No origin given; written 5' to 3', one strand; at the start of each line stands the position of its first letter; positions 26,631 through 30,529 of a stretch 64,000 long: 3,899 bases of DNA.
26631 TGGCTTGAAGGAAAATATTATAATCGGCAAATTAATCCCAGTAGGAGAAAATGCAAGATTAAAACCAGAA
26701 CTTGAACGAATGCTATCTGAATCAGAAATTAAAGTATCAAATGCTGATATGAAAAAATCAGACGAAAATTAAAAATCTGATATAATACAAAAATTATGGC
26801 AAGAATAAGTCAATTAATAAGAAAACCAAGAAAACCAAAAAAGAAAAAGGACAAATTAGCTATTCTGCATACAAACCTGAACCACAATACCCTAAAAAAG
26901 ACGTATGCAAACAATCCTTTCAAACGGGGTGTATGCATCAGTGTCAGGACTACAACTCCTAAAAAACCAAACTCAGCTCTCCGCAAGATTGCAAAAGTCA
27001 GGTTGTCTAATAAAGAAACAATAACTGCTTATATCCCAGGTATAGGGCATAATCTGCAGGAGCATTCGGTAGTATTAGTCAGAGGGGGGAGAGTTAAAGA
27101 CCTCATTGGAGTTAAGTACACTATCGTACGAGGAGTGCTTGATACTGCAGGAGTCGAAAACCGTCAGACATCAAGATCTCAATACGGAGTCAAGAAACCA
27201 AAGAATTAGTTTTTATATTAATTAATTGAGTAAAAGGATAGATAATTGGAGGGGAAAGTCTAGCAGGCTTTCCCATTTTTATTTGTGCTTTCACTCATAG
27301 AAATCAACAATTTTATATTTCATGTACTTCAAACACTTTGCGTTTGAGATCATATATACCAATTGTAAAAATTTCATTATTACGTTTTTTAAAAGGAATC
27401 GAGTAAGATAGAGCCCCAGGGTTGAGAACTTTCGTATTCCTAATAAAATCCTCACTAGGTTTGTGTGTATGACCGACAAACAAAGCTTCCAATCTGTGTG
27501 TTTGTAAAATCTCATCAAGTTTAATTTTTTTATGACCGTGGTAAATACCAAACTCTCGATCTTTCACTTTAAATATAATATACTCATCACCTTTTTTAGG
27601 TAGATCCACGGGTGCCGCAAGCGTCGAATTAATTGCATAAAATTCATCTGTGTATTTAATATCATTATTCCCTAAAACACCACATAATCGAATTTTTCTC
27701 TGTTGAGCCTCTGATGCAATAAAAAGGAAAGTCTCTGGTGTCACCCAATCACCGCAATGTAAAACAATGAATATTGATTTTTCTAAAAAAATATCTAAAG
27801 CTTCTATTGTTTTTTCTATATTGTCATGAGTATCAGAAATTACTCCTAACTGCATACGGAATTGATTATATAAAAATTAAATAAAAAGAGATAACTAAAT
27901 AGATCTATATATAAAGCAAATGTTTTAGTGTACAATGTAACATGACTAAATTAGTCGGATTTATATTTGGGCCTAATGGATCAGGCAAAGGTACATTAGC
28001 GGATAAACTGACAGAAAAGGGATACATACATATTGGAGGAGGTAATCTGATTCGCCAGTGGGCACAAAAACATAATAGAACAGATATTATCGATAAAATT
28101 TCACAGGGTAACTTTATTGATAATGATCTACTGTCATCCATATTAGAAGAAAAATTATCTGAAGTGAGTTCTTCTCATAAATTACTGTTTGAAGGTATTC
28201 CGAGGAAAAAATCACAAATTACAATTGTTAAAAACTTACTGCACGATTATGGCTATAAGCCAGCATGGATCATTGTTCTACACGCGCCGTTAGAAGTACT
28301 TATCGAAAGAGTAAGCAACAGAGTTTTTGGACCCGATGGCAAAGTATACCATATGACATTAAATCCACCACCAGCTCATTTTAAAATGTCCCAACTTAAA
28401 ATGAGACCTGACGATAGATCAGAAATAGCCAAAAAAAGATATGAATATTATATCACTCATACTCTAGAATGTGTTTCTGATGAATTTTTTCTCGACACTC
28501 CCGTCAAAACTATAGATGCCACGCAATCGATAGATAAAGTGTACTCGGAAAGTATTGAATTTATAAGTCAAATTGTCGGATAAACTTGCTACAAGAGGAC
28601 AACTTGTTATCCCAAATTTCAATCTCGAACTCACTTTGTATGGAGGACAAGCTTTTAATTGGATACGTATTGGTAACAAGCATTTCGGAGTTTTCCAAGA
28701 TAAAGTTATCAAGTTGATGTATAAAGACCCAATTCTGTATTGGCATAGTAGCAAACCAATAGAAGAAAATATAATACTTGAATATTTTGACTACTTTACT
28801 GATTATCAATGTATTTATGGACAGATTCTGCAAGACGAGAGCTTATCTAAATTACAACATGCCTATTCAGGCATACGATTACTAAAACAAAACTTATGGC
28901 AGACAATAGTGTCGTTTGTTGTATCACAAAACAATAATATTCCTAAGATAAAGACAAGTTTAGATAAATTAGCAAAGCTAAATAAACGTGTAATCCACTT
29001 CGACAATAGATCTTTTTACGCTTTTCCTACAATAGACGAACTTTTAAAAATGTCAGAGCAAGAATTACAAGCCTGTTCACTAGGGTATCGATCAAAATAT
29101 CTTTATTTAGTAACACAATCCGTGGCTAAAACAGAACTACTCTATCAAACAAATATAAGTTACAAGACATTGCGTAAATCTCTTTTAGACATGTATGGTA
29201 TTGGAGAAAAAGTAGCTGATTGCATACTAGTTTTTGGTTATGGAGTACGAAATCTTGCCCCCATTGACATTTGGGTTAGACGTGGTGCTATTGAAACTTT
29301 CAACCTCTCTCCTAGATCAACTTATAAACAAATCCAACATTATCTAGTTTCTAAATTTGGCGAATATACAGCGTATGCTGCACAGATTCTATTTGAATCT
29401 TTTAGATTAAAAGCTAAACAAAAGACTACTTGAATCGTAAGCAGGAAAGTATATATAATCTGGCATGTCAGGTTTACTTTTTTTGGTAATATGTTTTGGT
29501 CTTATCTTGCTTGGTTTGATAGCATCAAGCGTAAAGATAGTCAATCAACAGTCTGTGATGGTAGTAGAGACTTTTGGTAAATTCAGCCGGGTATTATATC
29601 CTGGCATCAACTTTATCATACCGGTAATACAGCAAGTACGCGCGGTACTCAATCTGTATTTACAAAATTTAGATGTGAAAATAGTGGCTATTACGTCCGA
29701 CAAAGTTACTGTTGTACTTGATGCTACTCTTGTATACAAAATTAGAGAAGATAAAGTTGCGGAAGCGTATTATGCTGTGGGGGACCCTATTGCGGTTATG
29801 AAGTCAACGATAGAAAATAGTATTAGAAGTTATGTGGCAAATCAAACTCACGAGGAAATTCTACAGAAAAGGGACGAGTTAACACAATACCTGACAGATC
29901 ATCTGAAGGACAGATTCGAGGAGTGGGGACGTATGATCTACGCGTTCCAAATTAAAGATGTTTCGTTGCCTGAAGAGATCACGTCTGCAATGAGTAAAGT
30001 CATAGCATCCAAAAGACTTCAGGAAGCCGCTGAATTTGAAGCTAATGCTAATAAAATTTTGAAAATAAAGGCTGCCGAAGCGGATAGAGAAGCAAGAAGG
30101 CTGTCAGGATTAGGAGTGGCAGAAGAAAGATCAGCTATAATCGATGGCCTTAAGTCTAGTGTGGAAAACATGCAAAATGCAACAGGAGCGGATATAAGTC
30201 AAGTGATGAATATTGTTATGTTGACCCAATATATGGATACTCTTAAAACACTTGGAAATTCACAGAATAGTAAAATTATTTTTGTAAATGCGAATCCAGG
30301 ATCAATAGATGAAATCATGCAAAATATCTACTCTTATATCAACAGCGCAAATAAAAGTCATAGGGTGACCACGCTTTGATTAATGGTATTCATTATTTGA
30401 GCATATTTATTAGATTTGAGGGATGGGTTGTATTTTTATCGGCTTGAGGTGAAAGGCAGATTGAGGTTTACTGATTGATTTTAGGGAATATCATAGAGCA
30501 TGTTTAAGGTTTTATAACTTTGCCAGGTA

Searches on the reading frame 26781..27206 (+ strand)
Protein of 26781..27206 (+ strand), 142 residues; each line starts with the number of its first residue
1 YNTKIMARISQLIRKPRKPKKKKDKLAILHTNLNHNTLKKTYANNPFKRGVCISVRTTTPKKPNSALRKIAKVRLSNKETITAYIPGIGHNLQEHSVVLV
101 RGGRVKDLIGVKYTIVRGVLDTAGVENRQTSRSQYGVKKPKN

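Call 74: search_protein_families(library=pfam, proteins=[window:26781-27206:+], max_evalue=0.01)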
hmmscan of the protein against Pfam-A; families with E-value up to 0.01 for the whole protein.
window:26781-27206:+ (142 aa): 1 family
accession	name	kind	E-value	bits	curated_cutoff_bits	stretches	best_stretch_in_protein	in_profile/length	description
PF00164.32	Ribosom_S12_S23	-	6.3e-34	116.5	22.3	1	40-141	6-109/110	Ribosomal protein S12/S23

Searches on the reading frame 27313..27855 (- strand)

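Call 71: search_protein_families(library=pfam, proteins=[window:27313-27855:-], max_evalue=0.0001)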
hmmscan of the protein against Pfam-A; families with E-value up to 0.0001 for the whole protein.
window:27313-27855:- (180 aa): 2 families
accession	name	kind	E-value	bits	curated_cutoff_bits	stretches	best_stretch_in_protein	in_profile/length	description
PF12850.12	Metallophos_2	-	1.3e-25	90.6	27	1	1-152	1-138/154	Calcineurin-like phosphoesterase superfamily domain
PF00149.33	Metallophos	-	1.5e-10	42.2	21.5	1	1-133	1-191/191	Calcineurin-like phosphoesterase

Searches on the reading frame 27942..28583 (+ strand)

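Call 71: search_protein_families(library=pfam, proteins=[window:27942-28583:+], max_evalue=0.0001)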
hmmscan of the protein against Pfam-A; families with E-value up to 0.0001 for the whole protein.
window:27942-28583:+ (213 aa): 3 families
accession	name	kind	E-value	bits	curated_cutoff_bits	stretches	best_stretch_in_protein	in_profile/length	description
PF00406.28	ADK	-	3e-20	73.3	26.8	1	8-177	1-142/151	Adenylate kinase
PF13207.12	AAA_17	-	1.3e-15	58.3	27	1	9-126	1-121/136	AAA domain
PF13238.12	AAA_18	-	3e-09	37.9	29.4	1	7-127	2-111/128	AAA domain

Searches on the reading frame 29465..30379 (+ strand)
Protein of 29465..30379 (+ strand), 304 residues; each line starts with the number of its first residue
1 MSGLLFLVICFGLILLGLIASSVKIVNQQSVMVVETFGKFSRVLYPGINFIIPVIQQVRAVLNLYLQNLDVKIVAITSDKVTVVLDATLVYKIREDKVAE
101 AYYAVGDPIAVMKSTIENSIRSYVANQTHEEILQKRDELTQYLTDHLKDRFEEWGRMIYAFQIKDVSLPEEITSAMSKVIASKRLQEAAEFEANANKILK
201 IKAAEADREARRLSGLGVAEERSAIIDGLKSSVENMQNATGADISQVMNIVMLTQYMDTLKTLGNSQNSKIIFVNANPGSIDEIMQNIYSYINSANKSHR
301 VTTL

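Call 71: search_protein_families(library=pfam, proteins=[window:29465-30379:+], max_evalue=0.0001)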
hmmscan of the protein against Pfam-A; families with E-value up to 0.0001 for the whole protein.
window:29465-30379:+ (304 aa): 2 families
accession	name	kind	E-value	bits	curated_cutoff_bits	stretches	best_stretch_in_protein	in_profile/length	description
PF01145.31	Band_7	-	2.2e-35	122.7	23.6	1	24-195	1-174/176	SPFH domain / Band 7 family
PF13421.11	Band_7_1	-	2.6e-06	27.7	24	1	112-180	137-207/211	SPFH domain-Band 7 family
